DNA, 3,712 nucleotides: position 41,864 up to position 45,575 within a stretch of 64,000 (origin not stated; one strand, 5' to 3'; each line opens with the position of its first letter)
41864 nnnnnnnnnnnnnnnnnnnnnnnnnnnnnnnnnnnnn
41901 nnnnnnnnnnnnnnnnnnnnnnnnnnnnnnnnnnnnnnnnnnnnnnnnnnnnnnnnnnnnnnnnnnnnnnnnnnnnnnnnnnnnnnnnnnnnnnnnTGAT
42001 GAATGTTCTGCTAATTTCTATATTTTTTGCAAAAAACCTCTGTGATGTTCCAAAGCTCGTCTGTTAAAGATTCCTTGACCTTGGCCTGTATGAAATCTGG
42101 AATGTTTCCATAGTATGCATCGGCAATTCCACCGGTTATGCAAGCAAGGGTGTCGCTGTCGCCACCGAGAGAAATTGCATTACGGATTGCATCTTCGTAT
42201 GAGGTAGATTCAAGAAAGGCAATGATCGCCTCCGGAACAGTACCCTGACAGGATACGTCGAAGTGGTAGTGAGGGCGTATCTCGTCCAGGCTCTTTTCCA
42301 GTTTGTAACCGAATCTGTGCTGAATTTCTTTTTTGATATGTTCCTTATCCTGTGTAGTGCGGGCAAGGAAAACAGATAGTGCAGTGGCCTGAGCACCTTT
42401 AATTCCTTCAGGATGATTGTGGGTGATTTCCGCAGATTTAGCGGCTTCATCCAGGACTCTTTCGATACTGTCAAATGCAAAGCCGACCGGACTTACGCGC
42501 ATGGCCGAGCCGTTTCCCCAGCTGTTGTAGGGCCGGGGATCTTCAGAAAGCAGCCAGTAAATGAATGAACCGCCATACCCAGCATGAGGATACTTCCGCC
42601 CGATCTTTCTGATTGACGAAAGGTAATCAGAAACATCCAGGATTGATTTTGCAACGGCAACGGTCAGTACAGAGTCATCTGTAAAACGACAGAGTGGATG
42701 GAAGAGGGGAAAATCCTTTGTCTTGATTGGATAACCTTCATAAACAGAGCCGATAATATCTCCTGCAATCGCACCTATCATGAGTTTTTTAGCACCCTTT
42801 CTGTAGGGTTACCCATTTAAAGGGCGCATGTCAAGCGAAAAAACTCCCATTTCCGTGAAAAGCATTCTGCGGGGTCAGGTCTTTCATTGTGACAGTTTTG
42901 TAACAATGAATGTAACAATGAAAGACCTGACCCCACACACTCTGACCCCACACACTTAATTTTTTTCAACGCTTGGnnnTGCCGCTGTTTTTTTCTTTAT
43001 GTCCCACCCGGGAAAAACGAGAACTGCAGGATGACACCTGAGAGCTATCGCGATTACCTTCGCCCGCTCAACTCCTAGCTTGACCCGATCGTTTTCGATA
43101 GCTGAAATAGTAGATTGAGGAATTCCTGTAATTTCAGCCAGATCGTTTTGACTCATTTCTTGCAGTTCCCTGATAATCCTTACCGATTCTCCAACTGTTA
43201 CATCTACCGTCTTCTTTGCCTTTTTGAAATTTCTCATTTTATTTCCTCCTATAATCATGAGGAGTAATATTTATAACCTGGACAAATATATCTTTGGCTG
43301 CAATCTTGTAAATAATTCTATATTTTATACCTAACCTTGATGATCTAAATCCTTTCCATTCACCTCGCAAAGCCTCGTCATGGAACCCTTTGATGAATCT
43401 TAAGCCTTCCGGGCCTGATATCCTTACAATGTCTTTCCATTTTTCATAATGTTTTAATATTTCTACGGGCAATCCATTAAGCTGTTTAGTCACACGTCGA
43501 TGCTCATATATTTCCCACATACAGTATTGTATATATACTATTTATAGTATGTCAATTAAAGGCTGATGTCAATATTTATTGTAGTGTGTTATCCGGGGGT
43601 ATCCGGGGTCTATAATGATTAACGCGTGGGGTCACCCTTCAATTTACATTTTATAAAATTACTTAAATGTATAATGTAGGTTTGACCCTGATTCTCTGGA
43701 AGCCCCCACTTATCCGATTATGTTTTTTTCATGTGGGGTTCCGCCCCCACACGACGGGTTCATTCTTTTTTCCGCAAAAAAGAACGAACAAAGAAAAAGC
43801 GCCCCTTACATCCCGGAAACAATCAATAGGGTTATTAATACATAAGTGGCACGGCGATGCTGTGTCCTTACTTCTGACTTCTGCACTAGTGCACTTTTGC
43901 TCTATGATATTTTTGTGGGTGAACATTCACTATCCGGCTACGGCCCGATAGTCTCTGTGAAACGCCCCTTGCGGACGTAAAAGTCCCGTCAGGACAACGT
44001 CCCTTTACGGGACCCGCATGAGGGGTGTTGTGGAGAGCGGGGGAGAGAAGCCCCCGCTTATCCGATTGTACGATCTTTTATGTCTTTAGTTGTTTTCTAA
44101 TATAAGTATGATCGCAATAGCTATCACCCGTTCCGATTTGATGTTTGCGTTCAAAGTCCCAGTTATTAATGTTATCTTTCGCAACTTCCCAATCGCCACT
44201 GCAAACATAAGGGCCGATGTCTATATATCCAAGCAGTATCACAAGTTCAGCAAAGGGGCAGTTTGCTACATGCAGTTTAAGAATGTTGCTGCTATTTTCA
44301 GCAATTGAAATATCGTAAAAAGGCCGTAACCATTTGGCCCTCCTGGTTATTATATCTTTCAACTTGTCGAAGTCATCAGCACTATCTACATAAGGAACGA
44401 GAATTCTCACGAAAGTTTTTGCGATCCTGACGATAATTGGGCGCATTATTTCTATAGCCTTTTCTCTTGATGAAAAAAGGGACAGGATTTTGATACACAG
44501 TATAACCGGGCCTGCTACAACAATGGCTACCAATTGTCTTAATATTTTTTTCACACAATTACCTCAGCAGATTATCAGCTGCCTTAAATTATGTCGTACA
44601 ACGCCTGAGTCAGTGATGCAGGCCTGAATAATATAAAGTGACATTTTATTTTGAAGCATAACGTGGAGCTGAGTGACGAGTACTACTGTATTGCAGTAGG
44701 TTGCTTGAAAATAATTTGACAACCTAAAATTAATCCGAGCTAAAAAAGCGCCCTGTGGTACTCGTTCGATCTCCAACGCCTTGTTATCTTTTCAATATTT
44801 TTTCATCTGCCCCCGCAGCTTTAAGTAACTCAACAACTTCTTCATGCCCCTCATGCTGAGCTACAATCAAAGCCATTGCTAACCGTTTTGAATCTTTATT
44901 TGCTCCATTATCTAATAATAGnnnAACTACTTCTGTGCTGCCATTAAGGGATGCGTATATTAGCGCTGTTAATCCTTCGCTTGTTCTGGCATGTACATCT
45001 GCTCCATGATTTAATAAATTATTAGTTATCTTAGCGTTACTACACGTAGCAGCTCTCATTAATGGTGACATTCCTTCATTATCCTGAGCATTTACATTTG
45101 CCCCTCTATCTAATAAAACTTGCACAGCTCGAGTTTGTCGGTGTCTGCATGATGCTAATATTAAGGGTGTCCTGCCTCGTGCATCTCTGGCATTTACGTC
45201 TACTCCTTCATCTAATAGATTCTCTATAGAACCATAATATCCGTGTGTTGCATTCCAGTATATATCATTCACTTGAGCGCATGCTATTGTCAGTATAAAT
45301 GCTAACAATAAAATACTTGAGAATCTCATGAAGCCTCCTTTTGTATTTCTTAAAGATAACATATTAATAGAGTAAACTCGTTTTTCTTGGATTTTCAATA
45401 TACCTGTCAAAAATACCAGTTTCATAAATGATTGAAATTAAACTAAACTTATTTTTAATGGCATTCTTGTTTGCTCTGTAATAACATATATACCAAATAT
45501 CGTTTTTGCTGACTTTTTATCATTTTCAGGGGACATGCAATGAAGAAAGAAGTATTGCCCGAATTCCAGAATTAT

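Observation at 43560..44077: Non-coding GC-rich island of 520 bp with two 21-bp direct repeats, each followed by a T-run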

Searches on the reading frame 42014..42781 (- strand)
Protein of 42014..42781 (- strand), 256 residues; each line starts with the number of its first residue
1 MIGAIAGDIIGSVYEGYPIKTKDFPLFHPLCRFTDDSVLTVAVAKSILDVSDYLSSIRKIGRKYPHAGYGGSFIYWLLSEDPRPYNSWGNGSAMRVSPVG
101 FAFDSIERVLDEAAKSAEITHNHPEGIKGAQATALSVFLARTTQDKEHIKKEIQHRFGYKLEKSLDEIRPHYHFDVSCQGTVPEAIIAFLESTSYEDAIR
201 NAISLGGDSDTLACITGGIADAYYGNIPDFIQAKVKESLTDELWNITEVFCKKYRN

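Call 22: search_protein_families(library=pfam, proteins=[window:42014-42781:-], max_evalue=0.01)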
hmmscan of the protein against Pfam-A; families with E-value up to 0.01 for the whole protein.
window:42014-42781:- (256 aa): 1 family
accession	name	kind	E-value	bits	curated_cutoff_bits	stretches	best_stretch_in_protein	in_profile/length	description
PF03747.19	ADP_ribosyl_GH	-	3.6e-34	119.2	26.2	1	1-225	3-280/287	ADP-ribosylglycohydrolase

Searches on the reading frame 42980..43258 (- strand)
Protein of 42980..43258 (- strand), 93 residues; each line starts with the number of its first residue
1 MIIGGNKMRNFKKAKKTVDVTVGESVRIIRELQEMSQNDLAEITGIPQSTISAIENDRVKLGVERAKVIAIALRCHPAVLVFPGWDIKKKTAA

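Call 22: search_protein_families(library=pfam, proteins=[window:42980-43258:-], max_evalue=0.01)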
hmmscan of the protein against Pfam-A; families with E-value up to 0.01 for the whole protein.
window:42980-43258:- (93 aa): 12 families
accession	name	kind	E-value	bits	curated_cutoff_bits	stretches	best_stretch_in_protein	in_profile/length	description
PF01381.28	HTH_3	-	2.1e-13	50.5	23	1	27-79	2-54/55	Helix-turn-helix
PF12844.13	HTH_19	-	8.2e-07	29.3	30.2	1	23-72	1-48/64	Helix-turn-helix domain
PF13443.12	HTH_26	-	9.3e-07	29.5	22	1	30-78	6-55/63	Cro/C1-type HTH DNA-binding domain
PF13413.12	HTH_25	-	2.2e-05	24.6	24.6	1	27-60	3-36/62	Helix-turn-helix domain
PF13560.12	HTH_31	-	2.6e-05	24.9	27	1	23-76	3-57/64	Helix-turn-helix domain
PF13412.12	HTH_24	-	0.0013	18.7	21.9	1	27-53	7-36/48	Winged helix-turn-helix DNA-binding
PF04545.22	Sigma70_r4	-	0.0018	18.2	24.1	1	32-56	18-42/50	Sigma-70, region 4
PF01022.26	HTH_5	-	0.0025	18.1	22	1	28-52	10-33/47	Bacterial regulatory protein, arsR family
PF13542.12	HTH_Tnp_ISL3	-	0.0025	17.7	27.4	1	28-59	20-51/51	Helix-turn-helix domain of transposase family ISL3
PF13744.12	HTH_37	-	0.0033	17.6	27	1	28-60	25-57/80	Helix-turn-helix domain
PF04218.19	CENP-B_N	-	0.0037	17.3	21.2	1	20-61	7-49/53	CENP-B N-terminal DNA-binding domain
PF20432.4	Xre-like-HTH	-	0.0075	17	25.8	1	28-53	17-42/63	Antitoxin Xre-like helix-turn-helix domain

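Call 23: search_protein_families(library=ncbifam, proteins=[window:42980-43258:-], max_evalue=0.01)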
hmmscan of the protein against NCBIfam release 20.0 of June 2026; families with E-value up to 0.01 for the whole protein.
window:42980-43258:- (93 aa): 17 families
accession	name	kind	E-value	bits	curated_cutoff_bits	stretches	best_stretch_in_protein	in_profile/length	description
TIGR03070.1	couple_hipB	subfamily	4.4e-06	26.5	71.65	1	23-62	4-43/58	type II toxin-antitoxin system Y4mF family antitoxin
NF007408.0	PRK09943.1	equivalog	7.4e-06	25.6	211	1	19-63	5-49/185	HTH-type transcriptional regulator PuuR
NF007257.0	PRK09706.1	subfamily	1.3e-05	25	101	1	20-83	4-67/135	transcriptional repressor DicA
TIGR03830.1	CxxCG_CxxCG_HTH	subfamily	1.9e-05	24.5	61.8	1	9-78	52-121/127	type II TA system antitoxin MqsA family protein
NF047948.1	male_kill_WMK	equivalog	3.4e-05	23.4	300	1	18-76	2-60/300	WO male-killing family protein Wmk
NF006015.0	PRK08154.1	subfamily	5.1e-05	22.6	204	1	8-81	17-90/314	anaerobic benzoate catabolism transcriptional regulator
NF007271.0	PRK09726.1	equivalog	0.00013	21.9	79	1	23-57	14-48/88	type II toxin-antitoxin system antitoxin HipB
TIGR02612.1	mob_myst_A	hypoth_equivalog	0.0005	20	122.6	1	19-76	23-82/150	mobile mystery protein A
TIGR00270.2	TIGR00270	equivalog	0.00074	19.4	110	1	9-67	63-121/159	multiprotein bridging factor aMBF1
NF041951.1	phage_RstR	subfamily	0.00077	19.7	80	1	22-82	3-63/108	RstR family transcriptional repressor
NF041265.1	NadS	equivalog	0.00079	19.7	60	1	12-71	22-80/94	NadS family protein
NF041534.1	rodZ_Strepcoccus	equivalog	0.004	16.4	375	1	20-58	4-42/275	cytoskeleton protein RodZ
TIGR02937.1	sigma70-ECF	superfamily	0.007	16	42.9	1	30-55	129-154/165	sigma-70 family RNA polymerase sigma factor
NF033788.1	HTH_metalloreg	subfamily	0.0074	16.1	55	0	27-52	15-43/77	metalloregulator ArsR/SmtB family transcription factor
NF041575.1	antitoxPezA_Strep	equivalog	0.0086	16.1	290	0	22-68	2-48/158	type II toxin-antitoxin system antitoxin PezA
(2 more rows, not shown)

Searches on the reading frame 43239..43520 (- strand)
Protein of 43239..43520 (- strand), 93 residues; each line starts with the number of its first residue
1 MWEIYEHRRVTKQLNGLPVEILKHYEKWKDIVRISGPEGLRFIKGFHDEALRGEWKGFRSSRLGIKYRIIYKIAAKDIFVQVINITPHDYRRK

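Call 10: find_encoding_contigs(protein=window:43239-43520:-, flank=6000, max_places=10)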
Protein window:43239-43520:- (93 aa): 2 contigs read that carry it; 2 places shown.
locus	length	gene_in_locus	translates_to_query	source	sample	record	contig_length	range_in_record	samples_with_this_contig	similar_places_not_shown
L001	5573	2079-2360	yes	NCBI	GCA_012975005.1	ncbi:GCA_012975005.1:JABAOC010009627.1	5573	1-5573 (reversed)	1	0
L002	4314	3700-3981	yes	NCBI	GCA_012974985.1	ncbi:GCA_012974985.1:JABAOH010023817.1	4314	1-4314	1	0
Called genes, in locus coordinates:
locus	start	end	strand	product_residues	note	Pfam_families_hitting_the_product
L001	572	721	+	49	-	PF00023:Ank (faint), PF12796:Ank_2, PF13606:Ank_3 (faint), PF13857:Ank_5, PF13637:Ank_4 (weak)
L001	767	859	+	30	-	-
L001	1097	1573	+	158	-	PF14196:ATC_hydrolase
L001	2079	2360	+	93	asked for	-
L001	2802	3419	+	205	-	-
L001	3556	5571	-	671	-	?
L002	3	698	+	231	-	?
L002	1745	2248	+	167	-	PF12796:Ank_2, PF13606:Ank_3 (faint), PF00023:Ank (weak), PF13637:Ank_4 (weak), PF13857:Ank_5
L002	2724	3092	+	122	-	PF14196:ATC_hydrolase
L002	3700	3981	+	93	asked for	-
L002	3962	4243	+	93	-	PF12844:HTH_19 (weak), PF01381:HTH_3, PF13443:HTH_26 (weak)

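Call 22: search_protein_families(library=pfam, proteins=[window:43242-43520:-], max_evalue=0.01)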
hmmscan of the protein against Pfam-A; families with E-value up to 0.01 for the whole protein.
window:43242-43520:- (93 aa): 1 family
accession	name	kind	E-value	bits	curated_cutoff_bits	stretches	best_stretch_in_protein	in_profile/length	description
PF05016.21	ParE_toxin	-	0.0058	17.6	23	1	51-88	46-85/89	ParE toxin of type II toxin-antitoxin system, parDE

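Call 23: search_protein_families(library=ncbifam, proteins=[window:43242-43520:-], max_evalue=0.01)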
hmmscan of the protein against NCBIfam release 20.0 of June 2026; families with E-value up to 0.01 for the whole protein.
window:43242-43520:- (93 aa): 3 families
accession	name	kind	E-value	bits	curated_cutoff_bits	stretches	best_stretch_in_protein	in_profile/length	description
TIGR02385.1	RelE_StbE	subfamily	7.5e-06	26.4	27.9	1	43-86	40-82/88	type II toxin-antitoxin system mRNA interferase toxin, RelE/StbE family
TIGR00053.1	TIGR00053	subfamily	0.0001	22.8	87.25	1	45-88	44-87/92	YafQ family addiction module toxin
TIGR02116.1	toxin_Txe_YoeB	equivalog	0.0018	18.4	51.8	1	49-83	42-74/80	Txe/YoeB family addiction module toxin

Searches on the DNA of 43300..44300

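Call 4: search_rna_families(source=window, start=43300, end=44300, threshold=evalue, max_evalue=10, show_alignments=3)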
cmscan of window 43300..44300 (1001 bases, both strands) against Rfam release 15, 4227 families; matches with E-value up to 10: 3.
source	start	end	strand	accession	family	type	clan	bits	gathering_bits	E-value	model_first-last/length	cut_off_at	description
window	43965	44025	-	RF03673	mir-2822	Gene; miRNA;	-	18.2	84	3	1-67/67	no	mir-2822 microRNA precursor family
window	43802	43841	-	RF01361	CRISPR-DR48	Gene; CRISPR;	-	18.2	50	3.8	1-37/37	no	CRISPR RNA direct repeat element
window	43786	43859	+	RF02893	RpsF_leader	Cis-reg; leader;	-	14.5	37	6.9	1-85/85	no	RpsF leader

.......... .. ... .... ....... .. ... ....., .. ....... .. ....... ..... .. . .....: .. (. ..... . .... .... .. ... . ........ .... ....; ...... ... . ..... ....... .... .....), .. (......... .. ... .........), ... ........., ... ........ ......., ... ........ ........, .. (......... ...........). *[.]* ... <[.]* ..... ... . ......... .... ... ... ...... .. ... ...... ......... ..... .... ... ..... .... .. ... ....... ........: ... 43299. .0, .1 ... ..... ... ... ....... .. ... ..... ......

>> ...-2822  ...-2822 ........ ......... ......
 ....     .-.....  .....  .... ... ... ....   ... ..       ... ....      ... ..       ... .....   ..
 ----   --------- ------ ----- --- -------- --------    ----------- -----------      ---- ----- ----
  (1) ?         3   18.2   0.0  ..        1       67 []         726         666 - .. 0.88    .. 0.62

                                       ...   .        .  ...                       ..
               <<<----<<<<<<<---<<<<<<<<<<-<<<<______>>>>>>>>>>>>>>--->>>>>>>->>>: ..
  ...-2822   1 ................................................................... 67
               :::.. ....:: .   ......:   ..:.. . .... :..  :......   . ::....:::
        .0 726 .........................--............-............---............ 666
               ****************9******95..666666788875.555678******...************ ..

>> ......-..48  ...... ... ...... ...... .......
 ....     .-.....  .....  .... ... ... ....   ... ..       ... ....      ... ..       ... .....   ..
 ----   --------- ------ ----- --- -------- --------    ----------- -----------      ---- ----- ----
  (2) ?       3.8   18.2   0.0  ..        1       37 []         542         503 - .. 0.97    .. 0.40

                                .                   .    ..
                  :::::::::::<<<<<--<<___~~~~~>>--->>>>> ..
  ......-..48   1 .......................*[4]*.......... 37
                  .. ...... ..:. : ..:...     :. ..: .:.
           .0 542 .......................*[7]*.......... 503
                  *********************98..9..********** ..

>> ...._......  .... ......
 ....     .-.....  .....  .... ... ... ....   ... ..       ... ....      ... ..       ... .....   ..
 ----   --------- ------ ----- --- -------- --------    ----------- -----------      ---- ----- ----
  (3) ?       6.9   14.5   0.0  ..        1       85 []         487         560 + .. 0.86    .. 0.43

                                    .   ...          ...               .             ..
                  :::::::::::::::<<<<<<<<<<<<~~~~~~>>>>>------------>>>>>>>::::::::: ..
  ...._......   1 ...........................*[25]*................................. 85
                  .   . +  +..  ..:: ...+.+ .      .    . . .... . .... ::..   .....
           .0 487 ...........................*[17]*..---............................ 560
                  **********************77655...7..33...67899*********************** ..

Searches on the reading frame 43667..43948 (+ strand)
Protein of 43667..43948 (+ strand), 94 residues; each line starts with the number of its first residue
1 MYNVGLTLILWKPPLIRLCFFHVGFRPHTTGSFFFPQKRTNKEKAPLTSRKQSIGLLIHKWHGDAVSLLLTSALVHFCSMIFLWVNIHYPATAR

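Call 34: search_protein_families(library=pfam, proteins=[window:43667-43948:+], max_evalue=1)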
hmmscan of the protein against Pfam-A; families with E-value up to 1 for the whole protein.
seq(94 aa): 0 families

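Call 67: search_protein_representatives(protein=window:43667-43948:+)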
Query: 94 residues. Proteins with E-value up to 0.001 (for the whole library): 0; up to 1e-10: 0; up to 1e-30: 0. The best 0 are listed.

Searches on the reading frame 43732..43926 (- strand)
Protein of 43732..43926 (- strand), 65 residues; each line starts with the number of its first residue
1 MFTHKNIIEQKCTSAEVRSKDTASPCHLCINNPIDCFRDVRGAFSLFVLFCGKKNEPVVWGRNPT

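Call 74: find_homologous_proteins(query=window:43732-43926:-, max_evalue=1)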
Query window:43732-43926:-: no candidate shares three 5-residue words with the query. No homologue found.

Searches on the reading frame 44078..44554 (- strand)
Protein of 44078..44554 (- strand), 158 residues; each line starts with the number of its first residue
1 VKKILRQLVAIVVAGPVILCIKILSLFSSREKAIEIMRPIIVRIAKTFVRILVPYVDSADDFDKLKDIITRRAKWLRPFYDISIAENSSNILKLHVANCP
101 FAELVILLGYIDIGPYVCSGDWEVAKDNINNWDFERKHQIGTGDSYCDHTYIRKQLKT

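Call 9: find_encoding_contigs(protein=window:44078-44554:-, flank=6000, max_places=10)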
Protein window:44078-44554:- (158 aa): 1 contig read that carries it; 1 place shown.
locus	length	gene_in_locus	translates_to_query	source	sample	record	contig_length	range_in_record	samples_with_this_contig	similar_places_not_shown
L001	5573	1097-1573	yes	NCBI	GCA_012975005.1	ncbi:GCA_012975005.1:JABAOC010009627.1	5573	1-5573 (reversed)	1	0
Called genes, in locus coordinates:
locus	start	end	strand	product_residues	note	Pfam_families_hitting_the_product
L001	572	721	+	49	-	PF00023:Ank (faint), PF12796:Ank_2, PF13606:Ank_3 (faint), PF13857:Ank_5, PF13637:Ank_4 (weak)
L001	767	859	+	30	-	-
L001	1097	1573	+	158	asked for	PF14196:ATC_hydrolase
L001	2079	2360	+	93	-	-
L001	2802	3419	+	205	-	-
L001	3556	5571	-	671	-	?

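Call 22: search_protein_families(library=pfam, proteins=[window:44081-44554:-], max_evalue=0.01)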
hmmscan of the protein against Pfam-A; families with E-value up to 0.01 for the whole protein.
window:44081-44554:- (158 aa): 1 family
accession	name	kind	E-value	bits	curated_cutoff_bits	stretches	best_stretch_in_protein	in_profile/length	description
PF14196.11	ATC_hydrolase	-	2e-10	42.1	28.1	1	28-150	20-144/145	L-2-amino-thiazoline-4-carboxylic acid hydrolase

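Call 23: search_protein_families(library=ncbifam, proteins=[window:44081-44554:-], max_evalue=0.01)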
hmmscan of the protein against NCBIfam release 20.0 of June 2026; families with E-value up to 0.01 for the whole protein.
window:44081-44554:- (158 aa): 0 families

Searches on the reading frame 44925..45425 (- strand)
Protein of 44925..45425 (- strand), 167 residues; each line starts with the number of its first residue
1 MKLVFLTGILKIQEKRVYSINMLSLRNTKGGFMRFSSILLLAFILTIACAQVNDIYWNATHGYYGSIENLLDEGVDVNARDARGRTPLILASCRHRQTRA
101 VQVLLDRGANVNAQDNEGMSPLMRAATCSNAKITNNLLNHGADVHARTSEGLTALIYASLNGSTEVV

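Call 22: search_protein_families(library=pfam, proteins=[window:44925-45425:-], max_evalue=0.01)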
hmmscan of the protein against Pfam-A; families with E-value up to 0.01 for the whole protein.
window:44925-45425:- (167 aa): 6 families
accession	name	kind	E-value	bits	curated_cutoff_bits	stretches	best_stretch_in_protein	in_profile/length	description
PF00023.36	Ank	-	3.1e-21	74.7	21.1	2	84-116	2-33/33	Ankyrin repeat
PF13637.12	Ank_4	-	5.7e-19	68.2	22.7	2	95-133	7-45/50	Ankyrin repeats (many copies)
PF13857.12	Ank_5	-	5.9e-19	68.4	27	2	104-158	1-56/56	Ankyrin repeats (many copies)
PF12796.13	Ank_2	-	6.4e-19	68.7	27.3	1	59-147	5-89/90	Ankyrin repeats (3 copies)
PF13606.12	Ank_3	-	2.9e-11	42.8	22.3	1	117-145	1-29/30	Ankyrin repeat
PF23745.1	ANK_LRRK2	-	0.0073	16.6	27.5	0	68-110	48-89/130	LRRK2 ANK repeat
